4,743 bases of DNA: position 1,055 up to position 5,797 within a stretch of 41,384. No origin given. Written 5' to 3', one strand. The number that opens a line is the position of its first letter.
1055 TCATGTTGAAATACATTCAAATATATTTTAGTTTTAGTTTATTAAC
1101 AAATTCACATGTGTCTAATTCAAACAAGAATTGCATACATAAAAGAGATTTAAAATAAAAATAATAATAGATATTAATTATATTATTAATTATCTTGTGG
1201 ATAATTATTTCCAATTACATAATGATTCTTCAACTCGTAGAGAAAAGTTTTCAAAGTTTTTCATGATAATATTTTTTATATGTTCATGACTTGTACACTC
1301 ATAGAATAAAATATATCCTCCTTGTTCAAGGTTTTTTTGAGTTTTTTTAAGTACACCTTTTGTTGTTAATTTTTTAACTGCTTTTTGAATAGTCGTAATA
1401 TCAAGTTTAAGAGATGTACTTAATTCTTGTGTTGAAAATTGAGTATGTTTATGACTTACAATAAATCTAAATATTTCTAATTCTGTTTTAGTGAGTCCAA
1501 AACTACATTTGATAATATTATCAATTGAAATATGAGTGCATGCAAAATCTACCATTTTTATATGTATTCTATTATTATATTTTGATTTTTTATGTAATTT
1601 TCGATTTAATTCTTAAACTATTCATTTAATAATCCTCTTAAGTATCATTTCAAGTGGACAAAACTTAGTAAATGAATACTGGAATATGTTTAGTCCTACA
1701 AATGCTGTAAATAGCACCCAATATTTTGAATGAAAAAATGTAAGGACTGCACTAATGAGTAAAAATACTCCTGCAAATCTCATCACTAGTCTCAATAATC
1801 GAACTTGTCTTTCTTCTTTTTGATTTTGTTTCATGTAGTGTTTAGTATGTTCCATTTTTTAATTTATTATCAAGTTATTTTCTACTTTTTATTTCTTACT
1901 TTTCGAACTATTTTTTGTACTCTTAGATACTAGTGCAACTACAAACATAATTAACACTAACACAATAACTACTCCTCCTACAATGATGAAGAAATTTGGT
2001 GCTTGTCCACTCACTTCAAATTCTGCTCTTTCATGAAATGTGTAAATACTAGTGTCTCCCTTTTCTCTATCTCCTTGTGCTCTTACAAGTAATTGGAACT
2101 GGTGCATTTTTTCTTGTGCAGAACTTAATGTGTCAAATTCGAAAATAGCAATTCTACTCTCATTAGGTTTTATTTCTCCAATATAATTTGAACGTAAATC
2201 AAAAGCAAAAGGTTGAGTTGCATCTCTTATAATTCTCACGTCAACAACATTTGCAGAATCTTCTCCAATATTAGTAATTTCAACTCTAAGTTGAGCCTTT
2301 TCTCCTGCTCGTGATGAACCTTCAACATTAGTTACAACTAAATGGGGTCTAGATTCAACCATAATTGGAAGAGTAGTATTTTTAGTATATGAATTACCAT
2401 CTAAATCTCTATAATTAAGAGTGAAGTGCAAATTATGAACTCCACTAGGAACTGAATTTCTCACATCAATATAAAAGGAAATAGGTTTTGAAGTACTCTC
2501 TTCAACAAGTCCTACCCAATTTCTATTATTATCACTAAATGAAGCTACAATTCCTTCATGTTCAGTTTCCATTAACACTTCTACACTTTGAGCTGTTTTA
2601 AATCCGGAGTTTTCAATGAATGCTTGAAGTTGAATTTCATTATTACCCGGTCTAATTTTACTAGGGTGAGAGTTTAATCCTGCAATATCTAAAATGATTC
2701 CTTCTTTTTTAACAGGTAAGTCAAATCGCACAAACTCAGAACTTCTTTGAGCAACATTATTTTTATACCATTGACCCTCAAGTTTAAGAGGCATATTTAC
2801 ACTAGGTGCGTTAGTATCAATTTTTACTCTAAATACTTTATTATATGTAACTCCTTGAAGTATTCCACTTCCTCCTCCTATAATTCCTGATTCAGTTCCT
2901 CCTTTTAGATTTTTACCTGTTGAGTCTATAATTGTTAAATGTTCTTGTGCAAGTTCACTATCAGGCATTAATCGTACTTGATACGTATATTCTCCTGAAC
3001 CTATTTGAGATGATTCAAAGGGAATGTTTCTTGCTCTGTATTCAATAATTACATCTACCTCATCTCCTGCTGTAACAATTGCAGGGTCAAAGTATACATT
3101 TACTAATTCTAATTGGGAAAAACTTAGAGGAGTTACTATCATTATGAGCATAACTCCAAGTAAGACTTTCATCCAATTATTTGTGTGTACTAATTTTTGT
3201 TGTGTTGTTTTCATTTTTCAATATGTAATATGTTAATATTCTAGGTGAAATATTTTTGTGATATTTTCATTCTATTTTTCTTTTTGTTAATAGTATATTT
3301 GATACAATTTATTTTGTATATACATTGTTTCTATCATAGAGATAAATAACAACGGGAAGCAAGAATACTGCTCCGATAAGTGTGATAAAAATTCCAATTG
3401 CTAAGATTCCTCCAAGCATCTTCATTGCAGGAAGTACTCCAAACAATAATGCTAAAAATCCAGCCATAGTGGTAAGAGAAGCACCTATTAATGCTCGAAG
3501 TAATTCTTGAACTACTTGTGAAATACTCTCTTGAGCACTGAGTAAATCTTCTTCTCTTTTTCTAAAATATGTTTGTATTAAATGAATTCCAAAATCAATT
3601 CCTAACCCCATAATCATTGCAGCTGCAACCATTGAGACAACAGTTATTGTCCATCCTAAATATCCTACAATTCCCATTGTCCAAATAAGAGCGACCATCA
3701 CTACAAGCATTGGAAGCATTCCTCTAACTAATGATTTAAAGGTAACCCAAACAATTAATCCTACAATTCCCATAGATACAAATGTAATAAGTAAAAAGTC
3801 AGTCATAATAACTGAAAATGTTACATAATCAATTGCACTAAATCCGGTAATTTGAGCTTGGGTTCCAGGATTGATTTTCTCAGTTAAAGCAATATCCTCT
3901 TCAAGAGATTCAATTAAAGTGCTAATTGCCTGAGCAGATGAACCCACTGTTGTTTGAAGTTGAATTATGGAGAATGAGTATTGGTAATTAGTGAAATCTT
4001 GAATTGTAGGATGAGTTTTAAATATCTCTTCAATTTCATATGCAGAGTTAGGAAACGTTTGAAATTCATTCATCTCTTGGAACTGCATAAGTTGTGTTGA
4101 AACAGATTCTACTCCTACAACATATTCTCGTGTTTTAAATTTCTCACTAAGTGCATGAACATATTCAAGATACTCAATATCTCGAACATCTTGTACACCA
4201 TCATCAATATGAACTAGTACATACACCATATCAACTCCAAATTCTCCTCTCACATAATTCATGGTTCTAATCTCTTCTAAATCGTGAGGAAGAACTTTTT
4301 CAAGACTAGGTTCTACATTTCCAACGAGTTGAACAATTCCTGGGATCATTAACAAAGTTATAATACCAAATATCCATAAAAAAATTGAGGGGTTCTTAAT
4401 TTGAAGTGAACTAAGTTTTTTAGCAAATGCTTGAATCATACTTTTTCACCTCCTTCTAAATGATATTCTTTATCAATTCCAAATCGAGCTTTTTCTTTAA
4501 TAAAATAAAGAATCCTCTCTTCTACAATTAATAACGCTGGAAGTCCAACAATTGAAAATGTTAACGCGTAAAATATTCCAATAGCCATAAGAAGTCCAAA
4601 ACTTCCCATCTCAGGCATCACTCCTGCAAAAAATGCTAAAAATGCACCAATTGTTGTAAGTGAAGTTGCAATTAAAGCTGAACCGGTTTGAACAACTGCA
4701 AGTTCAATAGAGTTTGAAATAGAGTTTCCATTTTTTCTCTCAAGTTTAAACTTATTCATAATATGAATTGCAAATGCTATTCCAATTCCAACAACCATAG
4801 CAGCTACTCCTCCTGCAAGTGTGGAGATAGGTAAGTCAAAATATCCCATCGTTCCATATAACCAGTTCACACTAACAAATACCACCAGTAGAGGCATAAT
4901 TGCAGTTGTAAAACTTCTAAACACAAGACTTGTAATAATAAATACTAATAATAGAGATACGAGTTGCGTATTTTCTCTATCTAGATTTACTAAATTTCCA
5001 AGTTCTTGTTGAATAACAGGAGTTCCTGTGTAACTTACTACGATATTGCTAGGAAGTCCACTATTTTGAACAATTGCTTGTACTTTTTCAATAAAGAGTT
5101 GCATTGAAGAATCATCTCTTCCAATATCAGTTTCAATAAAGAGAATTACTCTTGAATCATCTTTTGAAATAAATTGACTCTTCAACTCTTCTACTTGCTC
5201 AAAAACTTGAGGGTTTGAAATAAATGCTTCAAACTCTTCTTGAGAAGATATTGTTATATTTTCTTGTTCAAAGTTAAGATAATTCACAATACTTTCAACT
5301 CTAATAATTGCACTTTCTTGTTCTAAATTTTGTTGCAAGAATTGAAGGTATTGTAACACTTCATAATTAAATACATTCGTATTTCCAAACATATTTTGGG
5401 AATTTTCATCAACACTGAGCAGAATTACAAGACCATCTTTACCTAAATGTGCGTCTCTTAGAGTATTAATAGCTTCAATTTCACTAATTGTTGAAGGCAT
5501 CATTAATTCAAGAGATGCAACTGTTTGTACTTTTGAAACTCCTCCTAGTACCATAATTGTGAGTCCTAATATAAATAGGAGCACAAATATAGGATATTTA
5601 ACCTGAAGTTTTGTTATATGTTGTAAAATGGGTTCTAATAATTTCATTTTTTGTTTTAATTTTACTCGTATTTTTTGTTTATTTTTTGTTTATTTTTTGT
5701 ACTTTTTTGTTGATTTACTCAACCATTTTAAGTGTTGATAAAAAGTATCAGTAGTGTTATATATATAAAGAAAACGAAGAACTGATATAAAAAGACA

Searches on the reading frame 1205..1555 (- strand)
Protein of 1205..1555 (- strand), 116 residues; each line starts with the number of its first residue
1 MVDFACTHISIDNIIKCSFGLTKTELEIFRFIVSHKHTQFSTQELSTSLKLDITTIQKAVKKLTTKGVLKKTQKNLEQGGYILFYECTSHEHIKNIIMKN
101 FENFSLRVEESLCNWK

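Call 9: search_protein_families(library=pfam, proteins=[window:1205-1555:-], max_evalue=0.001)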
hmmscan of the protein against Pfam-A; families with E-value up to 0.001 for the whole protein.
window:1205-1555:- (116 aa): 7 families
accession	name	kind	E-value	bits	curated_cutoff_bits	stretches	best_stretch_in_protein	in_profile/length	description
PF21984.2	DnaD_N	-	5.9e-09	36.5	27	1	16-100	9-93/101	DnaD N-terminal domain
PF01978.25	TrmB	-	8e-08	32.5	25.6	1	18-87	3-64/68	Sugar-specific transcriptional regulator TrmB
PF13463.12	HTH_27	-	0.00015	22.4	22.2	1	21-75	1-54/68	Winged helix DNA-binding domain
PF08279.18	HTH_11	-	0.00016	21.9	25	1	27-81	4-54/55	HTH domain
PF13730.12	HTH_36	-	0.0003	21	25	1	21-67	3-53/55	Helix-turn-helix domain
PF12802.13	MarR_2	-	0.00036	21.1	27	1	19-72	1-53/61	MarR family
PF02002.24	TFIIE_alpha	-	0.00049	20.4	22.9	1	36-112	24-100/105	TFIIE alpha subunit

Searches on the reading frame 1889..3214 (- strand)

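Call 9: search_protein_families(library=pfam, proteins=[window:1889-3214:-], max_evalue=0.001)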
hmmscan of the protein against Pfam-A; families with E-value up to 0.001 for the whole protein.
window:1889-3214:- (441 aa): 1 family
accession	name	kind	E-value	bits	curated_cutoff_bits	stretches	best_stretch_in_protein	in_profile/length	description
PF07705.17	CARDB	-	1.1e-05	26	22.7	0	290-367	2-73/101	CARDB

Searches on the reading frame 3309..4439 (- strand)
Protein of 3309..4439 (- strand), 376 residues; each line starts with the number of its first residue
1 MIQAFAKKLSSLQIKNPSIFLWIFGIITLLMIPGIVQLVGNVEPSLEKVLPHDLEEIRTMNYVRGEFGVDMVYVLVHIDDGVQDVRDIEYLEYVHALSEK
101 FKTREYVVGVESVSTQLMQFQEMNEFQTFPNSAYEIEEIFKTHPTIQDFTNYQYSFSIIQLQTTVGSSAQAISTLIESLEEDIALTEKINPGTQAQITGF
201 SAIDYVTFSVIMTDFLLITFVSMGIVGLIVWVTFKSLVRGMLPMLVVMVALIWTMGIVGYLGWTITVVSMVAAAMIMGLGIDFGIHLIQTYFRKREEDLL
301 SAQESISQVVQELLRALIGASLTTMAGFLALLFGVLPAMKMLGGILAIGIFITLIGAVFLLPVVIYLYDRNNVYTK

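Call 9: search_protein_families(library=pfam, proteins=[window:3309-4439:-], max_evalue=0.001)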
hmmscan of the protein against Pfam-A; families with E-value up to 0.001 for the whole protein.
window:3309-4439:- (376 aa): 2 families
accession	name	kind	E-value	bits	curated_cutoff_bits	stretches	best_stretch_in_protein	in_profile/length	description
PF03176.21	MMPL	-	8.6e-17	61.5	20.5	1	169-369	107-303/333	MMPL family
PF00873.25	ACR_tran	-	0.0001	20.6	28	1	166-363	823-1015/1021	AcrB/AcrD/AcrF family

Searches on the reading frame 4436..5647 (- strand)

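Call 9: search_protein_families(library=pfam, proteins=[window:4436-5647:-], max_evalue=0.001)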
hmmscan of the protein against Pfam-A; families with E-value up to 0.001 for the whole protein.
window:4436-5647:- (403 aa): 2 families
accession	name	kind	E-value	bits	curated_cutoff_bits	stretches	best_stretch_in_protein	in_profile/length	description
PF03176.21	MMPL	-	2.2e-29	102.9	20.5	1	147-375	75-301/333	MMPL family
PF02460.24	Patched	-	5.2e-05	23.5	23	1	232-374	14-155/156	Patched SSD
